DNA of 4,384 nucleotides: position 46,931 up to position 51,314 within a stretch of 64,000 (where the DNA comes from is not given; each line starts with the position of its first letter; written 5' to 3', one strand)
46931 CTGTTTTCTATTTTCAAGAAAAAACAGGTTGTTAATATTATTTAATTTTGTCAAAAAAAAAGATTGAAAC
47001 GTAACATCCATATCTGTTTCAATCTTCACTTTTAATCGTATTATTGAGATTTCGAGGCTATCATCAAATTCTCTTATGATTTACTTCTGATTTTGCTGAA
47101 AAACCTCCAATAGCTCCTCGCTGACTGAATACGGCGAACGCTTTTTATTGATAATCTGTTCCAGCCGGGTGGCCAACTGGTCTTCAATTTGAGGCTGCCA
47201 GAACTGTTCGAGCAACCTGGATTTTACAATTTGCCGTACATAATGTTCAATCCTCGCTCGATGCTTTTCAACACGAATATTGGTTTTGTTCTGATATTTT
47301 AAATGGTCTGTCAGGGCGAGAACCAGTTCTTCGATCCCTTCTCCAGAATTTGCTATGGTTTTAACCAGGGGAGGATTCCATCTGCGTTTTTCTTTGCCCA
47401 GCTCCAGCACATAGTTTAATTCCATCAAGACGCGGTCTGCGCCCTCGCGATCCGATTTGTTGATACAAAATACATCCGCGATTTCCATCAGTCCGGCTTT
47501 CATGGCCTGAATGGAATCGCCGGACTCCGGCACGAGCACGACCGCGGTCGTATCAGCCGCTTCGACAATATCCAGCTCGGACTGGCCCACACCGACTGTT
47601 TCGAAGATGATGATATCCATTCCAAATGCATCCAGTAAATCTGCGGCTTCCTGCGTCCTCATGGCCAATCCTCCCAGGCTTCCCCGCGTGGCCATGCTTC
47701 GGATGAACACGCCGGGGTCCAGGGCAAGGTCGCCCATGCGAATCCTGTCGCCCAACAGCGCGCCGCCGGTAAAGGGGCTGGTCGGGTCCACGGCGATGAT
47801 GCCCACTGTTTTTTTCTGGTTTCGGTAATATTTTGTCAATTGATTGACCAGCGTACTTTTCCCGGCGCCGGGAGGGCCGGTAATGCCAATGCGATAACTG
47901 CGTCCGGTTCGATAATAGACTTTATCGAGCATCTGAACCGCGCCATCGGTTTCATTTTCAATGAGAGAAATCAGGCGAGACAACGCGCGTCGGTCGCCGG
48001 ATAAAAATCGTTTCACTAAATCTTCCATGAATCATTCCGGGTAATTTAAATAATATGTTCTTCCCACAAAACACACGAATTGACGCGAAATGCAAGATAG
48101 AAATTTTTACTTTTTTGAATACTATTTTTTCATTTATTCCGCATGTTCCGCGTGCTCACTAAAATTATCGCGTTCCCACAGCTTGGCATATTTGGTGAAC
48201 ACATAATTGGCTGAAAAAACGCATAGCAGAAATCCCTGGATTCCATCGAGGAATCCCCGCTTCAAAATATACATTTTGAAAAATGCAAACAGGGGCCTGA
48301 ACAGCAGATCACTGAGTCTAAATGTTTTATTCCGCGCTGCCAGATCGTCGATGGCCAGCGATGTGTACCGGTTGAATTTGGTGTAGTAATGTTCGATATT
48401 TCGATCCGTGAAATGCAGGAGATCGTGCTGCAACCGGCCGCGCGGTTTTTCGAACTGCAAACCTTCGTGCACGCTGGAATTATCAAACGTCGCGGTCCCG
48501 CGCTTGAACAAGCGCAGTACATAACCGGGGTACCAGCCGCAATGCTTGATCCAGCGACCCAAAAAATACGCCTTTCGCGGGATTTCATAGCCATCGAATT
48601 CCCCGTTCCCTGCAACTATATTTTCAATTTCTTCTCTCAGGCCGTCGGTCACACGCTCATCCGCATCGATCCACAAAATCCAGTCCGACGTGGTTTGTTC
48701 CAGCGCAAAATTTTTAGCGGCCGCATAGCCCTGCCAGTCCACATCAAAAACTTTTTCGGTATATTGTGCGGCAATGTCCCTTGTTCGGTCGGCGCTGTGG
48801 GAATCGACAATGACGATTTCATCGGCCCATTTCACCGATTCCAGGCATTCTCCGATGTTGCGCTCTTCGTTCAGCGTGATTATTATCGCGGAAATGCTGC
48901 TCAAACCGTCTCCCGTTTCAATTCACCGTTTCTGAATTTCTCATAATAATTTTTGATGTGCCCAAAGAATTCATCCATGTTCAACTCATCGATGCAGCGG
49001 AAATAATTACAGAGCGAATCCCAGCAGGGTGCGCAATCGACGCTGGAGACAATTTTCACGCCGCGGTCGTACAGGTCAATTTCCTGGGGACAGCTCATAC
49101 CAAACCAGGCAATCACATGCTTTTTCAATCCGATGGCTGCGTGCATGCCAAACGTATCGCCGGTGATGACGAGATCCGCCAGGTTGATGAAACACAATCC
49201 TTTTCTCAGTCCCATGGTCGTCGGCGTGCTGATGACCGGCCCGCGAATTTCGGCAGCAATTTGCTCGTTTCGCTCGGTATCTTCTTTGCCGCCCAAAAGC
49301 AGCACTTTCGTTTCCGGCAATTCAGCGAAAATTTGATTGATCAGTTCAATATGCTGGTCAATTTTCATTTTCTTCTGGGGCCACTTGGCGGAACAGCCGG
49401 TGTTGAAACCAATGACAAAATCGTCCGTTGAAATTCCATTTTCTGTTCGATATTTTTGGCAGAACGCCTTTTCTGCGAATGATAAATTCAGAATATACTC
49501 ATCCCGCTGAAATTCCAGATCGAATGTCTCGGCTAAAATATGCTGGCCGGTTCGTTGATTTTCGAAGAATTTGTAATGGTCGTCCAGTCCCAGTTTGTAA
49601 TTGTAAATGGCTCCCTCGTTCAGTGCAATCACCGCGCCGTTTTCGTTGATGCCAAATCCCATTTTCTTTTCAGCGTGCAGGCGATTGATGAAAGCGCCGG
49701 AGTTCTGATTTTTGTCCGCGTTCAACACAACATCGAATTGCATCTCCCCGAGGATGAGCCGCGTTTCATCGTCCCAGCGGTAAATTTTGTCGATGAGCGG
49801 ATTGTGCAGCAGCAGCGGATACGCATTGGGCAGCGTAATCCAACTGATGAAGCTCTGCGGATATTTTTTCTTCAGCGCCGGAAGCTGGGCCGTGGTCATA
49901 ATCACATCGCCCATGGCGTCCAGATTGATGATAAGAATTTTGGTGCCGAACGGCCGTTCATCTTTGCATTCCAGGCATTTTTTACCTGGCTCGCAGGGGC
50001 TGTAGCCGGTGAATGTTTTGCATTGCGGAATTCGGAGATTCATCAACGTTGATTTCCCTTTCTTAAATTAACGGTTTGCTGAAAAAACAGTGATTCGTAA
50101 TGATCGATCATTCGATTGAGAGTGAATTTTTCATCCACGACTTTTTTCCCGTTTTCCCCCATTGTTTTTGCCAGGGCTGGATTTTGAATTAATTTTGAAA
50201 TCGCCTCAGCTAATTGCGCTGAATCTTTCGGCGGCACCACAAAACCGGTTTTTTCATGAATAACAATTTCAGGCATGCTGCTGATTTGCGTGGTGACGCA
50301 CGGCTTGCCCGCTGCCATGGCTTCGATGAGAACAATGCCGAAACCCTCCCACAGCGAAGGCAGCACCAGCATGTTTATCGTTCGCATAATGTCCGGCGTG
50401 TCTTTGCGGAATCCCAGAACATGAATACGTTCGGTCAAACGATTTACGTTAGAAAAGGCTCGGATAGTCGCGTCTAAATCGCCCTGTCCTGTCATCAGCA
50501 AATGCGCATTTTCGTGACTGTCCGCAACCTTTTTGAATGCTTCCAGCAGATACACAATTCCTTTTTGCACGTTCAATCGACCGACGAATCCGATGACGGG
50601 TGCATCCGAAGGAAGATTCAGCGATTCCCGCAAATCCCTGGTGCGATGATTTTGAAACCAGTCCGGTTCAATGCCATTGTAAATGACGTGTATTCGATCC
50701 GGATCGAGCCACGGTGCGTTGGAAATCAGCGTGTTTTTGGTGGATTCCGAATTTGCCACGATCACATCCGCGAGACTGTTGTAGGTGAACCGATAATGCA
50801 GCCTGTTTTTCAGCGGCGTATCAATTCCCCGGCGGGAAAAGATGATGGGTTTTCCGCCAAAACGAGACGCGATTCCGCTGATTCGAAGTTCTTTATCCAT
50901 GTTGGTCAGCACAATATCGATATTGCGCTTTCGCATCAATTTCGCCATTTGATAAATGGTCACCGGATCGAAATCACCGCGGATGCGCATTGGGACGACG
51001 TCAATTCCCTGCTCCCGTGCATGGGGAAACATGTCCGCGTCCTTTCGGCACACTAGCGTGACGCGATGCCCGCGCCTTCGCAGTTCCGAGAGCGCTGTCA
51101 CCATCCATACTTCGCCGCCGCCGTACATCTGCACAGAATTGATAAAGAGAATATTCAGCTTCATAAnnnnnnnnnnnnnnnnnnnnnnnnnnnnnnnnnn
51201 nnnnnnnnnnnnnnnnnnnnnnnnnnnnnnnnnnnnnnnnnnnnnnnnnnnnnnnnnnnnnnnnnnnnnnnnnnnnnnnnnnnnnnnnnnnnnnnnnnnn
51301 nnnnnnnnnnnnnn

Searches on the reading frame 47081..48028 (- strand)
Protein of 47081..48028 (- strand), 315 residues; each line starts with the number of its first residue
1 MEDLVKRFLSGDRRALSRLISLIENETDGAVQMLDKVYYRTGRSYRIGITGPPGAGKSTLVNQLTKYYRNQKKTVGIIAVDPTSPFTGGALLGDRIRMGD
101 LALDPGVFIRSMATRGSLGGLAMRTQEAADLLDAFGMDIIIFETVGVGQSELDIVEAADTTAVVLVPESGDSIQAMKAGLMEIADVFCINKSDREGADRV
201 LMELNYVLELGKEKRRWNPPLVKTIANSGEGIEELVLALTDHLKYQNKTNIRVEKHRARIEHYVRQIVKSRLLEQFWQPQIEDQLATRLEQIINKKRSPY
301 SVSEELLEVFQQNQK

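Call 51: search_protein_families(library=pfam, proteins=[window:47081-48028:-], max_evalue=0.00001)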
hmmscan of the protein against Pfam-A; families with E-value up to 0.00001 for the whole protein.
window:47081-48028:- (315 aa): 2 families
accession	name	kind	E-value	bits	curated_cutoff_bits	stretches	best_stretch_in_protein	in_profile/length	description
PF03308.22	MeaB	-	2.7e-91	305.8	23.1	1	16-278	1-270/273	Methylmalonyl Co-A mutase-associated GTPase MeaB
PF02492.25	cobW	-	1.7e-06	28.2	20.7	0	47-203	3-164/180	CobW/HypB/UreG, nucleotide-binding domain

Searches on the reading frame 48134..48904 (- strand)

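Call 52: search_protein_families(library=pfam, proteins=[window:48134-48904:-], max_evalue=0.00001)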
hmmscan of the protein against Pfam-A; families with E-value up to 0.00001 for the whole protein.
window:48134-48904:- (256 aa): 1 family
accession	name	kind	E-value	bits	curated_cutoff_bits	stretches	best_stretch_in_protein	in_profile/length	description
PF00535.33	Glycos_transf_2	-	2e-20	73.8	23.3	1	5-113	1-120/168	Glycosyl transferase family 2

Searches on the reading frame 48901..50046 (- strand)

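Call 52: search_protein_families(library=pfam, proteins=[window:48901-50046:-], max_evalue=0.00001)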
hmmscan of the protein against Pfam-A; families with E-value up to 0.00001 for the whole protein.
window:48901-50046:- (381 aa): 1 family
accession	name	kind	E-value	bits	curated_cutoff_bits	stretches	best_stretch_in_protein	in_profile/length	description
PF01075.23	Glyco_transf_9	-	1.4e-15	57.7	22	1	99-346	8-241/247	Glycosyltransferase family 9 (heptosyltransferase)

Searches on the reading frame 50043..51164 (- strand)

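Call 52: search_protein_families(library=pfam, proteins=[window:50043-51164:-], max_evalue=0.00001)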
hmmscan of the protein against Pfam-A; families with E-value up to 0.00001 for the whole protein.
window:50043-51164:- (373 aa): 6 families
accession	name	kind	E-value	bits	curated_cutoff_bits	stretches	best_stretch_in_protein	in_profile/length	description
PF00534.26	Glycos_transf_1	-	2.7e-45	154.4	26.4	1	177-341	4-171/172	Glycosyl transferases group 1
PF13692.12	Glyco_trans_1_4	-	2.2e-41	141.9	27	1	189-328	2-142/142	Glycosyl transferases group 1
PF13439.12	Glyco_transf_4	-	1.2e-23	84.4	28.5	1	14-168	1-169/170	Glycosyltransferase Family 4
PF20706.3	GT4-conflict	-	2.8e-11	43.5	26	1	186-337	195-366/385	Family 4 Glycosyltransferase in conflict systems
PF13579.12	Glyco_trans_4_4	-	6.5e-10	40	29.7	1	16-164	2-158/158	Glycosyl transferase 4-like domain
PF13477.12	Glyco_trans_4_2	-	3.7e-09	37.3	23.4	1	17-124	9-122/139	Glycosyl transferase 4-like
